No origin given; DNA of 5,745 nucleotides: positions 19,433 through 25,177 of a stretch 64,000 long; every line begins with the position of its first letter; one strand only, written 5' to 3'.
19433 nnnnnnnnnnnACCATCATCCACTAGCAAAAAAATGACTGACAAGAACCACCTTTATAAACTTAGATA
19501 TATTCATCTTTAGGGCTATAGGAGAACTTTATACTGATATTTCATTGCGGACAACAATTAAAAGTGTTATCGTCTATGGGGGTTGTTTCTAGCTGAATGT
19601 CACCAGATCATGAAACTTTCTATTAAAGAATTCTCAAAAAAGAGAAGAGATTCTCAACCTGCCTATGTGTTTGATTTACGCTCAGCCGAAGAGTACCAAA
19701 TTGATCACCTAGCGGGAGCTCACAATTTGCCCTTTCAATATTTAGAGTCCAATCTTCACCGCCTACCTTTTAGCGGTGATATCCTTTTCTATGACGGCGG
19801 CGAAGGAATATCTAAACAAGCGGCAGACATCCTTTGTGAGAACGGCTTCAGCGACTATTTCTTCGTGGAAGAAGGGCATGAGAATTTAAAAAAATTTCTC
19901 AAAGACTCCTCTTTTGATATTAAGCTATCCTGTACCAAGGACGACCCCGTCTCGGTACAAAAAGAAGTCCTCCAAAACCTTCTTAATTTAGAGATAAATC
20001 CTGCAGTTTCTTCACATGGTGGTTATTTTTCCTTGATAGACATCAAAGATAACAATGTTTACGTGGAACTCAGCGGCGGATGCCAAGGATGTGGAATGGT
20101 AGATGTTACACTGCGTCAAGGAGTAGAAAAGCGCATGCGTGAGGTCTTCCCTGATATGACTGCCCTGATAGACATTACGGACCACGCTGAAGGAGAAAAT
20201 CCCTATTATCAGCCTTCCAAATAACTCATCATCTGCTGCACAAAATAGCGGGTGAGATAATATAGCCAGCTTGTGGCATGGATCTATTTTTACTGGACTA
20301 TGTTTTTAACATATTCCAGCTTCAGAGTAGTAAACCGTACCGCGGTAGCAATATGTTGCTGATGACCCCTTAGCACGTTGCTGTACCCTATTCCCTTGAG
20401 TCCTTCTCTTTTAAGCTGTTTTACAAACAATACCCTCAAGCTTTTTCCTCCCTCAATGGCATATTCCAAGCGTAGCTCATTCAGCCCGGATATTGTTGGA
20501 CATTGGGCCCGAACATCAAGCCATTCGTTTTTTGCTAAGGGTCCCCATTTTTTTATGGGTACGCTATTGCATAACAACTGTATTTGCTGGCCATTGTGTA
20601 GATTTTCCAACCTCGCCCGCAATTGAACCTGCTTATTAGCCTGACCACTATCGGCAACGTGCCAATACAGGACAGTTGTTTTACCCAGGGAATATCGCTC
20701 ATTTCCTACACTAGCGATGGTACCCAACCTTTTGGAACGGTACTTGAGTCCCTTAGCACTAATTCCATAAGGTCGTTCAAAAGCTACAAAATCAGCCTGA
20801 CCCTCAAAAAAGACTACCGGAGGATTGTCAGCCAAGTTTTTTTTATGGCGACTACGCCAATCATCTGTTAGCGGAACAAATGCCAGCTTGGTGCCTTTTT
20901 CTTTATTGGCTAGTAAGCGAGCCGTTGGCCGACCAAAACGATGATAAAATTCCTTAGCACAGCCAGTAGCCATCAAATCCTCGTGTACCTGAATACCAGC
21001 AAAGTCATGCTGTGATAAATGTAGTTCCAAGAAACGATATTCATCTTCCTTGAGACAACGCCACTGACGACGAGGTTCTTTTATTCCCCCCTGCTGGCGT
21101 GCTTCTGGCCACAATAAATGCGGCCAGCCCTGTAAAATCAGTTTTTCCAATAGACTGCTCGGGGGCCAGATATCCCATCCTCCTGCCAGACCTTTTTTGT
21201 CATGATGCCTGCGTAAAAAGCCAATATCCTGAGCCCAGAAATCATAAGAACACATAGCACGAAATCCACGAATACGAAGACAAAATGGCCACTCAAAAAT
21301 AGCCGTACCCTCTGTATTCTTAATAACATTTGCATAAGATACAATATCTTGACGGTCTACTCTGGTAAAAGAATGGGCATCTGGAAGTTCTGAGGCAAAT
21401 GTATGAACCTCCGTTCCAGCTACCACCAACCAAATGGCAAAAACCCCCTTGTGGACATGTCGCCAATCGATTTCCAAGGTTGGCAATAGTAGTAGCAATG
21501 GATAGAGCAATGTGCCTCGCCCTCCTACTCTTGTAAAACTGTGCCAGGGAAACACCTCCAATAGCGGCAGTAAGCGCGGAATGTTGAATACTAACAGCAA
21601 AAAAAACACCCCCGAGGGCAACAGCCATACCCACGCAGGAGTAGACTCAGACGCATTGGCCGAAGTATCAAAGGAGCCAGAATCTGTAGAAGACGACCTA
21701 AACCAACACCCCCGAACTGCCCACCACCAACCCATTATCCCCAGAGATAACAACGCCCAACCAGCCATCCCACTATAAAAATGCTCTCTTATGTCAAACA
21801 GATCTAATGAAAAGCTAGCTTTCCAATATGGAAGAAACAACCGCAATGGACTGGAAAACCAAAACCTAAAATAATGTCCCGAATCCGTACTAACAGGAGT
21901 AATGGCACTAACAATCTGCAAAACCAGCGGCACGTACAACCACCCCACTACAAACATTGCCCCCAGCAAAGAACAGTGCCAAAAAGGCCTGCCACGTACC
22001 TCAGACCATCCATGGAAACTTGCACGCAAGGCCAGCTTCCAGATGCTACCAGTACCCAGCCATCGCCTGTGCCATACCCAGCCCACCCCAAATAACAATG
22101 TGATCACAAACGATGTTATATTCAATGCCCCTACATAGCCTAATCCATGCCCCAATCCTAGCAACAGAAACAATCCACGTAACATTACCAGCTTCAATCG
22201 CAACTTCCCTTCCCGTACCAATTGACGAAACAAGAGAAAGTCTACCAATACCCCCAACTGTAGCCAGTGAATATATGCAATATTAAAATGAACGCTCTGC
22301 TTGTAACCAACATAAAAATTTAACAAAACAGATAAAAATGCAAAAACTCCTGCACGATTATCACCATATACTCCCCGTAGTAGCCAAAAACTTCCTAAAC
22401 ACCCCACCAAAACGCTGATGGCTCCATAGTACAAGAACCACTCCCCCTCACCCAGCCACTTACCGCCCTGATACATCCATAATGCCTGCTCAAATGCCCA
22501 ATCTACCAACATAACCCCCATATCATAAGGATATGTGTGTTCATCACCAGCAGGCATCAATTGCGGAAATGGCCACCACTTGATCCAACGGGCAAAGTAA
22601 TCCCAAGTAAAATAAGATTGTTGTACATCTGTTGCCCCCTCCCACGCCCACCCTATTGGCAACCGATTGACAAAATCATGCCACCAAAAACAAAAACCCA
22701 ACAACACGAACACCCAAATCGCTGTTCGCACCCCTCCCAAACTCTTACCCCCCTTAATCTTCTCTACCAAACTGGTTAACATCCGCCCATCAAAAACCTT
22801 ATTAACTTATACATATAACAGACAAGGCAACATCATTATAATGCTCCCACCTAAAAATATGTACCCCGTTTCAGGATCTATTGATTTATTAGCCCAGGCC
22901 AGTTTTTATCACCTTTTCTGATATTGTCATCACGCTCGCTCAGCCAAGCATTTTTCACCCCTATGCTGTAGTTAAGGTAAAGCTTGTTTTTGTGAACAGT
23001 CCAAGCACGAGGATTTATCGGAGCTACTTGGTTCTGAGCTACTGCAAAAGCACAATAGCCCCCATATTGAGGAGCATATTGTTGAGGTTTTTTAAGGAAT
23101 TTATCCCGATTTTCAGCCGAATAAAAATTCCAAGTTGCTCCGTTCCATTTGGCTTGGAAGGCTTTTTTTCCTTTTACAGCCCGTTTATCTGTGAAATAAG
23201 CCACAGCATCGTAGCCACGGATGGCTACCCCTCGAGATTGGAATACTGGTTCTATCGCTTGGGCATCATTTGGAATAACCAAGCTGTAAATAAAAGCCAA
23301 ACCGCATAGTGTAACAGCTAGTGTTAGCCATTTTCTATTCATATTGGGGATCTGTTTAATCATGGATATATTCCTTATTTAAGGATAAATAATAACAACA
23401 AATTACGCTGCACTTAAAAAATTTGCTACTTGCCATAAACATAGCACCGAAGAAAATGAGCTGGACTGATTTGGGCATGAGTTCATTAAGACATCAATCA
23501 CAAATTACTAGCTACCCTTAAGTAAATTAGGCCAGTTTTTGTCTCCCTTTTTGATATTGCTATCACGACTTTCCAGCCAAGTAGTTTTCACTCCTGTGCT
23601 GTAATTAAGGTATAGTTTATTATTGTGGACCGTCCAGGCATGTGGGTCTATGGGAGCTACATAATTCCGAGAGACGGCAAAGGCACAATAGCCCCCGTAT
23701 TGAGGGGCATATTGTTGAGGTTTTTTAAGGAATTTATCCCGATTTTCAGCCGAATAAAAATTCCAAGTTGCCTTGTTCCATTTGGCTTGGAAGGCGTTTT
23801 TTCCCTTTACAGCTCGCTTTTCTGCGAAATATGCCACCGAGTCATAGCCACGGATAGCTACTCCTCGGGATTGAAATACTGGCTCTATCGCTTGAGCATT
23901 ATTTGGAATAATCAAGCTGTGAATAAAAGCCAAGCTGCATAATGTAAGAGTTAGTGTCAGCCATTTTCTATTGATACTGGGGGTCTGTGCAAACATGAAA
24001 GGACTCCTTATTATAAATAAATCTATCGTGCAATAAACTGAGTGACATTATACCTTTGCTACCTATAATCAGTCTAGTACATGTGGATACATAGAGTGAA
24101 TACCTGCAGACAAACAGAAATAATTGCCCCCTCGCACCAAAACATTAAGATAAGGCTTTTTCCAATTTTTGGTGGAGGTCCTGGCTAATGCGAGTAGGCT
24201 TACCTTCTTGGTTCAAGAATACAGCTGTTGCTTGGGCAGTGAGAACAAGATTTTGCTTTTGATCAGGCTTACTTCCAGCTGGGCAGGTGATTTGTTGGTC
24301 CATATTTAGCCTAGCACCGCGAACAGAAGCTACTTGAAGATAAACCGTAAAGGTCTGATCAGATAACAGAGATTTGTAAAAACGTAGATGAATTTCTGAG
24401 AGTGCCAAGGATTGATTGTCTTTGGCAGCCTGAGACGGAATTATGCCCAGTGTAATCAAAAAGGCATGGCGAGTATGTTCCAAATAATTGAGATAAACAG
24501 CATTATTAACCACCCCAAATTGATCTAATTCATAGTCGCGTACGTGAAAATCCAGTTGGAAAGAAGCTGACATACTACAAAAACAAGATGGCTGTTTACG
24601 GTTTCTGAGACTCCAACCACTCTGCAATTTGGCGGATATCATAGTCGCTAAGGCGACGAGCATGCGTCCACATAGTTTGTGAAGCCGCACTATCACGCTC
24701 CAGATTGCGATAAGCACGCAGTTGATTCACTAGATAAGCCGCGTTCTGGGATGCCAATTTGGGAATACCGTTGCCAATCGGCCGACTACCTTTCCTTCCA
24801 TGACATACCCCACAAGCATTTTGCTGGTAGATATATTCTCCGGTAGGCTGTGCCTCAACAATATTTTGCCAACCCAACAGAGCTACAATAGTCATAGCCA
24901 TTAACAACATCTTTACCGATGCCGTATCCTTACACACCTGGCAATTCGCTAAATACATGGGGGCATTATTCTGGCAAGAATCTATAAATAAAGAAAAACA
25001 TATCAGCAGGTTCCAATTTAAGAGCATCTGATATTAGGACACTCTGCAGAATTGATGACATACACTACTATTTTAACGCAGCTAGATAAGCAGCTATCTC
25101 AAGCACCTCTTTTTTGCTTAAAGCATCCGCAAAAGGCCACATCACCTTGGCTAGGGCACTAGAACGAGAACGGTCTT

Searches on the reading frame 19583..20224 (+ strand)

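Call 56: search_protein_families(library=pfam, proteins=[window:19583-20224:+], max_evalue=0.00001)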
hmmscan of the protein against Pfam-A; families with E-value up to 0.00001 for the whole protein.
window:19583-20224:+ (213 aa): 2 families
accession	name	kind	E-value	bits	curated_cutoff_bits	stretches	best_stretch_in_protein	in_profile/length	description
PF01106.22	NifU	-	8.6e-19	67.9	27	1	131-193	2-64/67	NifU-like domain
PF00581.25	Rhodanese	-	1e-08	36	22.2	1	15-101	3-98/102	Rhodanese-like domain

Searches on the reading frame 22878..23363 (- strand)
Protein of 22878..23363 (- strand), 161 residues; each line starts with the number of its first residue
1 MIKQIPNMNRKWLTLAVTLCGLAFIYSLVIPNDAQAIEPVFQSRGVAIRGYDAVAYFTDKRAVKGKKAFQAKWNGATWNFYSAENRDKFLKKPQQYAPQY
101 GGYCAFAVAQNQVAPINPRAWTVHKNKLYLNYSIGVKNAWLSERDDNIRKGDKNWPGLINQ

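Call 18: search_protein_families(library=ncbifam, proteins=[window:22878-23363:-])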
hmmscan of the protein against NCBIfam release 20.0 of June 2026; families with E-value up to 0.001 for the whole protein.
window:22878-23363:- (161 aa): 1 family
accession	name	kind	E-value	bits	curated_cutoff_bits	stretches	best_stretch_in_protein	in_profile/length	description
NF041384.1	YHS_seleno_dom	subfamily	9.7e-46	154.7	70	1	46-156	2-112/113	YHS domain-containing (seleno)protein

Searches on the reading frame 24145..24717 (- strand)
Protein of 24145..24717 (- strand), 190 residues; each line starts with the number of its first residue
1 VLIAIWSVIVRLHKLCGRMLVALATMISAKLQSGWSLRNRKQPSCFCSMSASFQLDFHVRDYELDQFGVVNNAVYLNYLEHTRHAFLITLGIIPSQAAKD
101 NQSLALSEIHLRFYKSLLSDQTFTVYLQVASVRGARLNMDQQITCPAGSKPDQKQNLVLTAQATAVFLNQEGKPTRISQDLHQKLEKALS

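Call 18: search_protein_families(library=ncbifam, proteins=[window:24145-24717:-])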
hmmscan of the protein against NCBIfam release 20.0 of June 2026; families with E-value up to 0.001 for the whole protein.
window:24145-24717:- (190 aa): 3 families
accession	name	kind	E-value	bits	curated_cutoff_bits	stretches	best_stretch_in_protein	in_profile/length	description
TIGR02799.1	thio_ybgC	equivalog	3.5e-14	53.2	141.35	1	58-184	6-126/126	tol-pal system-associated acyl-CoA thioesterase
TIGR00051.1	TIGR00051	subfamily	5.1e-12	46.2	68.7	1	61-158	6-103/117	YbgC/FadM family acyl-CoA thioesterase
NF008065.0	PRK10800.1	equivalog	0.00017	21.7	185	1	62-147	15-100/134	tol-pal system-associated acyl-CoA thioesterase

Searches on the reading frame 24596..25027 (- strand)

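Call 18: search_protein_families(library=ncbifam, proteins=[window:24596-25027:-])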
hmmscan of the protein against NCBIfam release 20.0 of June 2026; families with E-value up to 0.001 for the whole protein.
window:24596-25027:- (143 aa): 2 families
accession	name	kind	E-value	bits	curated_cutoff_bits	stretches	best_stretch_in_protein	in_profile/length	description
NF011054.0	PRK14486.1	equivalog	9e-05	22.1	447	1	54-142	209-291/294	putative bifunctional cbb3-type cytochrome c oxidase subunit II/cytochrome c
NF049874.1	PdsA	exception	0.0002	21.3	330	1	62-141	121-197/198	periplasmic diheme shuttle PdsA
